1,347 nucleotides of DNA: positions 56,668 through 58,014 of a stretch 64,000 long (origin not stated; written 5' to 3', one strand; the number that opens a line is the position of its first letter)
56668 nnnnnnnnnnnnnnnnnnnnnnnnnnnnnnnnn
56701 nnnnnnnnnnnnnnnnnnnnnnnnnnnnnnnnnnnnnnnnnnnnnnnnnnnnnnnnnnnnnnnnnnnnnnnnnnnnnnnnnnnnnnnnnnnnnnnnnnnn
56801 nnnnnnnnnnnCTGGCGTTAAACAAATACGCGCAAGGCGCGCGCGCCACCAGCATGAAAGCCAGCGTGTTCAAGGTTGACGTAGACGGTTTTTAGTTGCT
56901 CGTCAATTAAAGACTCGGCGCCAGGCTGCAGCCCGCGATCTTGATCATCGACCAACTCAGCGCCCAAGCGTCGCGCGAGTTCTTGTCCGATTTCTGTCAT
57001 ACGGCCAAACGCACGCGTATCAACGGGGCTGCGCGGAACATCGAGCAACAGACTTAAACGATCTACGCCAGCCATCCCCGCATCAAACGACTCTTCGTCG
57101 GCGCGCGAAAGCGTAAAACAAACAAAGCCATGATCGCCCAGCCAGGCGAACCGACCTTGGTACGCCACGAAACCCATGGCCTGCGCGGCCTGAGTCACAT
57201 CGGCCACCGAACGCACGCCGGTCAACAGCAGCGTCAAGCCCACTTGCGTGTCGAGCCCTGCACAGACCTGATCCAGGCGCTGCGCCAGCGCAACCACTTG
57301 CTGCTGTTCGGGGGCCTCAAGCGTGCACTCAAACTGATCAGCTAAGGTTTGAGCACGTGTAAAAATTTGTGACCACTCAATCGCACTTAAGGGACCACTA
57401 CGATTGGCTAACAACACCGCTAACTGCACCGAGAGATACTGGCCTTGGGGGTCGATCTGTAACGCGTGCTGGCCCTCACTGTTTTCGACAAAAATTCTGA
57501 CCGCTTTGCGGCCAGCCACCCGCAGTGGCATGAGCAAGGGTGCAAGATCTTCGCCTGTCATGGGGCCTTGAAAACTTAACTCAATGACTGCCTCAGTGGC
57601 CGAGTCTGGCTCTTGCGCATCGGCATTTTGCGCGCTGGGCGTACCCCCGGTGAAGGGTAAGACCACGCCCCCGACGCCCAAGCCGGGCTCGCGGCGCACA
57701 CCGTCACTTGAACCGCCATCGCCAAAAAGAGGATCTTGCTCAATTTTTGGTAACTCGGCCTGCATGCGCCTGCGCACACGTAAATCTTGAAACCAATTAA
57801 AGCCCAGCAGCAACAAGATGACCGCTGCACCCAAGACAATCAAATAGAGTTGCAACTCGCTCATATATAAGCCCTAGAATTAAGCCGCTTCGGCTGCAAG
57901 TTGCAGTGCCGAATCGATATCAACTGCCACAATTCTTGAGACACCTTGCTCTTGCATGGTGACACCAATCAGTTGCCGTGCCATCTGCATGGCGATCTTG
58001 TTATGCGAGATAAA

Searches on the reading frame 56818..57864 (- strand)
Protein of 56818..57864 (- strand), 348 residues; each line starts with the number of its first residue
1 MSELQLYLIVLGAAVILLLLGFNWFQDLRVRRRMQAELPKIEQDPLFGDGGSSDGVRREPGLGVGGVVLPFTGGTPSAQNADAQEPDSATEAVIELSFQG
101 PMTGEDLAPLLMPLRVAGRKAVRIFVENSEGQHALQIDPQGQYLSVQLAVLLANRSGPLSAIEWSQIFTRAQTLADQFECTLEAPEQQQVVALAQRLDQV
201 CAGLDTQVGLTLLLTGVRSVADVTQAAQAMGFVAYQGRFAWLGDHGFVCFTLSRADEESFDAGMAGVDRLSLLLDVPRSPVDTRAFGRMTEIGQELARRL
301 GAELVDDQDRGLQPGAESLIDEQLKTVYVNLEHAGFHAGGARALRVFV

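Call 38: search_protein_families(library=pfam, proteins=[window:56818-57864:-], max_evalue=0.00001)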
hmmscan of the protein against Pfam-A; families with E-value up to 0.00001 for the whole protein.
window:56818-57864:- (348 aa): 1 family
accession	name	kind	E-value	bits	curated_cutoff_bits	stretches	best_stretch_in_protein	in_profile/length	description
PF04354.18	ZipA_C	-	3.1e-08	34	23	1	245-316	46-121/128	ZipA, C-terminal FtsZ-binding domain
